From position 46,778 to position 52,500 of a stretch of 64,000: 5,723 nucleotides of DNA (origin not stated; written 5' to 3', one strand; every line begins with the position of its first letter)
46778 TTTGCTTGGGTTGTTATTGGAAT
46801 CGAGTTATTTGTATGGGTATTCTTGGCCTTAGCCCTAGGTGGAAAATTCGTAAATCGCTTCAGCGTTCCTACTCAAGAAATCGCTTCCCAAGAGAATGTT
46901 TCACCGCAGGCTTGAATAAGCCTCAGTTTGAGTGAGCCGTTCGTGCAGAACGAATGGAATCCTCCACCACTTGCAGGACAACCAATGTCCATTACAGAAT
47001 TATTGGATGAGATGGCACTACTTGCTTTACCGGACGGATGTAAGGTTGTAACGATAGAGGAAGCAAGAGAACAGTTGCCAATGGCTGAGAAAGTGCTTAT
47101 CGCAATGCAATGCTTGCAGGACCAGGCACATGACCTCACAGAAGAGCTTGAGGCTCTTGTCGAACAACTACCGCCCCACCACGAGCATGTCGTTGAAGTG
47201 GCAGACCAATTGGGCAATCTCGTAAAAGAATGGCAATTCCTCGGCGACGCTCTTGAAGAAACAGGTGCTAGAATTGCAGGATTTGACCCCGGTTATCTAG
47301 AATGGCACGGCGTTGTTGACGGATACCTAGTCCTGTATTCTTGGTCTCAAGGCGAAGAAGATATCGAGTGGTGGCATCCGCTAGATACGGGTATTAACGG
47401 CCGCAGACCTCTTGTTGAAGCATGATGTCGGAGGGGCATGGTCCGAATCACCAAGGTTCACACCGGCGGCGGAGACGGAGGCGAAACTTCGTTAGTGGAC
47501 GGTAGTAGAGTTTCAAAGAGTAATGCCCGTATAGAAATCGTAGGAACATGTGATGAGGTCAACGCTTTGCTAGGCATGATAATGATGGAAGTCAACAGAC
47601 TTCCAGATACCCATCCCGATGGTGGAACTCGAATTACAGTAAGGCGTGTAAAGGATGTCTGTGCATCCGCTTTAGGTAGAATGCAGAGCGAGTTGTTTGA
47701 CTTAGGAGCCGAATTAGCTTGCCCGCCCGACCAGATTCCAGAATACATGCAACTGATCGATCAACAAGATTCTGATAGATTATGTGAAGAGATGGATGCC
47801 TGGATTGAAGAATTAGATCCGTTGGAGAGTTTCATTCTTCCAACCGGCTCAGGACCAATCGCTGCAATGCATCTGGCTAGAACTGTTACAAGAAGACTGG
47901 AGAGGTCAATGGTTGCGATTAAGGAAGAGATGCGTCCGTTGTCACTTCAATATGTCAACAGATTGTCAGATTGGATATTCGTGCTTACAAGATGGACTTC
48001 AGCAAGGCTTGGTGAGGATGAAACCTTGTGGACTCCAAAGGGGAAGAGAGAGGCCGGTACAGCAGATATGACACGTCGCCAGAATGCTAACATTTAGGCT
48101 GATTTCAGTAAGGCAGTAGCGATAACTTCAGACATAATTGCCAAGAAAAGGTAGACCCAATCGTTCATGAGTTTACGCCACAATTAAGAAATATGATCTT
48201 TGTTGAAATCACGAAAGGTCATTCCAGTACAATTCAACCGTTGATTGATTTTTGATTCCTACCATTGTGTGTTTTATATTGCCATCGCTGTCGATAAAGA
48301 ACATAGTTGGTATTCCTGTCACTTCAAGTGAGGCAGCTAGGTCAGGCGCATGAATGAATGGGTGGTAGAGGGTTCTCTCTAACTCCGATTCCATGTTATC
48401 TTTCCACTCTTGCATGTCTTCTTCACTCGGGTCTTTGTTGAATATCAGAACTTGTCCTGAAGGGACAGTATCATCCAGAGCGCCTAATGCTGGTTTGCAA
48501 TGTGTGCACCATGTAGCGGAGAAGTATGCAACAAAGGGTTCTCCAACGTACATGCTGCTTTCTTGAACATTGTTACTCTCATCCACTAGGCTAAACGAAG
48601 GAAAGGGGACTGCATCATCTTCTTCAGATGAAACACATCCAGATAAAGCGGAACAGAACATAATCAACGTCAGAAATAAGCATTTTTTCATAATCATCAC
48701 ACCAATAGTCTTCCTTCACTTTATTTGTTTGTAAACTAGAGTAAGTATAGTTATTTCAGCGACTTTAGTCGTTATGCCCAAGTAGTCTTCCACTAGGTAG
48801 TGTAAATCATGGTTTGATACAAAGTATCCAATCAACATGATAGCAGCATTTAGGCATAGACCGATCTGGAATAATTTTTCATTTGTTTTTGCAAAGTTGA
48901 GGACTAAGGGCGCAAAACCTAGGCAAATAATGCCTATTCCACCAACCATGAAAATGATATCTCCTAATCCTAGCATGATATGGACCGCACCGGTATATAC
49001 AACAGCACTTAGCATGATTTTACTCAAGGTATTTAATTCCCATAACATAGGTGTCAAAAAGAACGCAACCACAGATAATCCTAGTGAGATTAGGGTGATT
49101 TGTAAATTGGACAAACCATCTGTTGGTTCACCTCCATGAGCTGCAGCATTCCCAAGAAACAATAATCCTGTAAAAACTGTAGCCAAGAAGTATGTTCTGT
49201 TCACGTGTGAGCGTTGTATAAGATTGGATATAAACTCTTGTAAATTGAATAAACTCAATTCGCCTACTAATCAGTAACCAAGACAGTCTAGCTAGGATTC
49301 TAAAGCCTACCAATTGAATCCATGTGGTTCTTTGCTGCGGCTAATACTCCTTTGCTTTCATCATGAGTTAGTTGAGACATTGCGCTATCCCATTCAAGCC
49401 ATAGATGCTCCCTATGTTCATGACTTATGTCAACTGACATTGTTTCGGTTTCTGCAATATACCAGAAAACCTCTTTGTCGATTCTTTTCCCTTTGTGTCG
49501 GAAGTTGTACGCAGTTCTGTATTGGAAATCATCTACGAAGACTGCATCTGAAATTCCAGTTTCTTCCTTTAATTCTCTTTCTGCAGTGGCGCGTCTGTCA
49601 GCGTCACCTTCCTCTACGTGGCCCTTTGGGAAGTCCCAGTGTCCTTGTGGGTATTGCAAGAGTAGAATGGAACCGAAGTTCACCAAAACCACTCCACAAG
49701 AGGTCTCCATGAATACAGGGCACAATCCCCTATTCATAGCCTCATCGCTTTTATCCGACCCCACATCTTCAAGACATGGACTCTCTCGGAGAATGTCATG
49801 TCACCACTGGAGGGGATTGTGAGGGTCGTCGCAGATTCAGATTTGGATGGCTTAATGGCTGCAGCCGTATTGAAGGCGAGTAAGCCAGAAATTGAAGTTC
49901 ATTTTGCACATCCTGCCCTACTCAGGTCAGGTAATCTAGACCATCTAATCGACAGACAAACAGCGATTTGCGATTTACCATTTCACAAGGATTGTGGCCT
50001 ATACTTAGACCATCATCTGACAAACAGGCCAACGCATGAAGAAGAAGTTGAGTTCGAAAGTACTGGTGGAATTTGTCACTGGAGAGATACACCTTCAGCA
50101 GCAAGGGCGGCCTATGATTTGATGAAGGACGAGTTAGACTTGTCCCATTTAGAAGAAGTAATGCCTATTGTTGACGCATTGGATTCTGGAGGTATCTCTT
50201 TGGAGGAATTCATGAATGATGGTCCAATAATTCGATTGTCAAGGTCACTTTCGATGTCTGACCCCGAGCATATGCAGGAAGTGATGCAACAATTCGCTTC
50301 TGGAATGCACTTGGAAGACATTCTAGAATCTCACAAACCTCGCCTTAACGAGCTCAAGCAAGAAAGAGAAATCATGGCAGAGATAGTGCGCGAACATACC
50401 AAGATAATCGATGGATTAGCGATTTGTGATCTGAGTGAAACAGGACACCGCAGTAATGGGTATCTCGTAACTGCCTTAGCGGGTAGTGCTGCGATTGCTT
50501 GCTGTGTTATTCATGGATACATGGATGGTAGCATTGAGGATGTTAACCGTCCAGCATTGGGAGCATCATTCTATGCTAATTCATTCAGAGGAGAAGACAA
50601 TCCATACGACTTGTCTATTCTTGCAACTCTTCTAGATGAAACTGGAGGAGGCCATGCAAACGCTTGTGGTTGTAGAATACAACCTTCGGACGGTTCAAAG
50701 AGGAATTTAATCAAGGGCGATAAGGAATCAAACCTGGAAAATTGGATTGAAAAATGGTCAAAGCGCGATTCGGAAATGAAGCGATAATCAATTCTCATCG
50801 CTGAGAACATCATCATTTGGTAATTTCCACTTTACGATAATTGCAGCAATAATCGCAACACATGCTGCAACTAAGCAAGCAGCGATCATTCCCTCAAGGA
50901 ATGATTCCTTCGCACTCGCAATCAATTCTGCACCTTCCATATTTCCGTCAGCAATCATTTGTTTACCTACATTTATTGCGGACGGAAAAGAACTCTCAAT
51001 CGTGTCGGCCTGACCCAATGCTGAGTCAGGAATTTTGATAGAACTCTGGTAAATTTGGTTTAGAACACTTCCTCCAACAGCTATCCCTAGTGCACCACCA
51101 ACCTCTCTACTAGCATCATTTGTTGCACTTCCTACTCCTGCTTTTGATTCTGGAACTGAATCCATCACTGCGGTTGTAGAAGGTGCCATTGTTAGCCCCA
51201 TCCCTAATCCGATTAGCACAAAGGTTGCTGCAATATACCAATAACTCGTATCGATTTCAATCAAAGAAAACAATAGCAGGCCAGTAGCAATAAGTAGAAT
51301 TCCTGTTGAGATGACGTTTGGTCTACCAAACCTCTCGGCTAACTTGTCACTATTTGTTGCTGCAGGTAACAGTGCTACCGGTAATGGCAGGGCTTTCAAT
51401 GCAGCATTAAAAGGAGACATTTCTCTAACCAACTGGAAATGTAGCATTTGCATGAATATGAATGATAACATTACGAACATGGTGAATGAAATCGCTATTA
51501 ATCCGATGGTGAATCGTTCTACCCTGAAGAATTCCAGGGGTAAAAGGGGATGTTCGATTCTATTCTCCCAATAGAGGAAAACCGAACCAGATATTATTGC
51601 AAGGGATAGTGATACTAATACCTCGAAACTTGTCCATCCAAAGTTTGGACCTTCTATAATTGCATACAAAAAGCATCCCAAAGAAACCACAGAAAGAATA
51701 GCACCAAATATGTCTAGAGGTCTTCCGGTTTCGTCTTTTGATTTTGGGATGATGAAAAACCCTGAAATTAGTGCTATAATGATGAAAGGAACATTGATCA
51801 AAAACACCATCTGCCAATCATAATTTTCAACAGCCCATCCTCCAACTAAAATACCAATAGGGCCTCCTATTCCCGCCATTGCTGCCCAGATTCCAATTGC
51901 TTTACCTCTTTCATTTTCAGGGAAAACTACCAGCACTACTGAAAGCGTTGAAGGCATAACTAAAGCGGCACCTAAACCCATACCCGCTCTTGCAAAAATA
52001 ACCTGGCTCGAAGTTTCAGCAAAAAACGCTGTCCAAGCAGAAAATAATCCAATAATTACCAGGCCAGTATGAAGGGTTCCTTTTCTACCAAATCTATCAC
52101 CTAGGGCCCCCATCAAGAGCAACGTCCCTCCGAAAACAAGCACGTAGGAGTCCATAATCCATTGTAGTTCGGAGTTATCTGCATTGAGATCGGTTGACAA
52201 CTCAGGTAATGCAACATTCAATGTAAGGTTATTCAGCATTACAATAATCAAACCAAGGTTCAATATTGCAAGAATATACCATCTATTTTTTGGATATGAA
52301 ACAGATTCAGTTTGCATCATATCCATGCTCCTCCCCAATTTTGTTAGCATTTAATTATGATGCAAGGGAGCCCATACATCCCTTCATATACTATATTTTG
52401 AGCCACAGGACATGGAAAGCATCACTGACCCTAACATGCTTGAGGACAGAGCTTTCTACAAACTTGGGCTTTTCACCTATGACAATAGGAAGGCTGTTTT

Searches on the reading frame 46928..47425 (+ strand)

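Call 56: search_protein_families(library=pfam, proteins=[window:46928-47425:+], max_evalue=0.001)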
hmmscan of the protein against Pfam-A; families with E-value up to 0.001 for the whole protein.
window:46928-47425:+ (165 aa): 1 family
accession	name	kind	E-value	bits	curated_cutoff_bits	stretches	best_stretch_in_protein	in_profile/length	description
PF09969.14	DUF2203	-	1e-21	78.3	24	1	40-162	2-122/122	Uncharacterized conserved protein (DUF2203)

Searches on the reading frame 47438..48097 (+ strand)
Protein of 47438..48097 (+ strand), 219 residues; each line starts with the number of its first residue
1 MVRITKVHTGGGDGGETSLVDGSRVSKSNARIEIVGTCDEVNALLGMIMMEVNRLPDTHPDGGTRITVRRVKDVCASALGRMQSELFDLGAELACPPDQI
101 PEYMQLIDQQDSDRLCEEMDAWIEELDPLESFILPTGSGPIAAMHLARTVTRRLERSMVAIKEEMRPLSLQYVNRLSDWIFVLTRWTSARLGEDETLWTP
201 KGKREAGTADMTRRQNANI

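Call 56: search_protein_families(library=pfam, proteins=[window:47438-48097:+], max_evalue=0.001)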
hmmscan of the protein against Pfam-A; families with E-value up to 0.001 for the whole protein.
window:47438-48097:+ (219 aa): 1 family
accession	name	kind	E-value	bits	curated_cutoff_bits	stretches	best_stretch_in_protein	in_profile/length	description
PF01923.23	Cob_adeno_trans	-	1.2e-47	162.6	24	1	8-186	2-170/171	Cobalamin adenosyltransferase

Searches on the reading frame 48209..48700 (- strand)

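Call 56: search_protein_families(library=pfam, proteins=[window:48209-48700:-], max_evalue=0.001)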
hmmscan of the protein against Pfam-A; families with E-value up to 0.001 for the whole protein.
window:48209-48700:- (163 aa): 5 families
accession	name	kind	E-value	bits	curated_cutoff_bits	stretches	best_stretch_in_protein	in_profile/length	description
PF00578.27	AhpC-TSA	-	5.7e-08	33.2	26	1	32-144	4-123/124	AhpC/TSA family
PF00085.26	Thioredoxin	-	2e-07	31.4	23.5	0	54-75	19-40/103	Thioredoxin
PF13098.12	Thioredoxin_2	-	4.3e-06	27.5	27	1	53-152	5-97/104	Thioredoxin-like domain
PF08534.16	Redoxin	-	1.7e-05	25.1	26.6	1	32-152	5-138/148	Redoxin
PF13905.12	Thioredoxin_8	-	6.4e-05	23.6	27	1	56-142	4-94/94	Thioredoxin-like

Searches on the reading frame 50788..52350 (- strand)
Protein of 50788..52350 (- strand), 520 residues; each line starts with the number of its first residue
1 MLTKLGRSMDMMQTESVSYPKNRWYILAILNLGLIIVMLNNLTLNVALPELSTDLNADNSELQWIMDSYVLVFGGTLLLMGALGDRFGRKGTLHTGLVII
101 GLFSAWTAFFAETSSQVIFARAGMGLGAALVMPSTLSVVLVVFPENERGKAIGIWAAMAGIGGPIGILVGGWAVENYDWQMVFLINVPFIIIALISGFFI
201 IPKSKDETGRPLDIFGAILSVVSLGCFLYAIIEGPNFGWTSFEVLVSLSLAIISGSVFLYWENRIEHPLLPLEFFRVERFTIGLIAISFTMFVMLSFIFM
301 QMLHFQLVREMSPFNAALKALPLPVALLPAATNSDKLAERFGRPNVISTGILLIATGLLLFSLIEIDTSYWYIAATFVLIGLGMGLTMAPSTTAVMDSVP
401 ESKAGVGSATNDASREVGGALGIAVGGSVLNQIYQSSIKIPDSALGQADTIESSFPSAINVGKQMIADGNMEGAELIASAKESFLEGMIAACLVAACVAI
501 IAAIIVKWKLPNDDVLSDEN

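Call 56: search_protein_families(library=pfam, proteins=[window:50788-52350:-], max_evalue=0.001)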
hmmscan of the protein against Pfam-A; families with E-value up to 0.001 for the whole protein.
window:50788-52350:- (520 aa): 3 families
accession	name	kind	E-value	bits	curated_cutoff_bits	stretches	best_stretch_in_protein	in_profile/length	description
PF07690.21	MFS_1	-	8e-54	183.3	33.4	1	32-422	3-346/347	Major Facilitator Superfamily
PF00083.30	Sugar_tr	-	1.4e-07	31.2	22.3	2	38-204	24-194/452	Sugar (and other) transporter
PF03209.21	PUCC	-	3.5e-07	30.1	21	1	334-433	264-363/401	PUCC protein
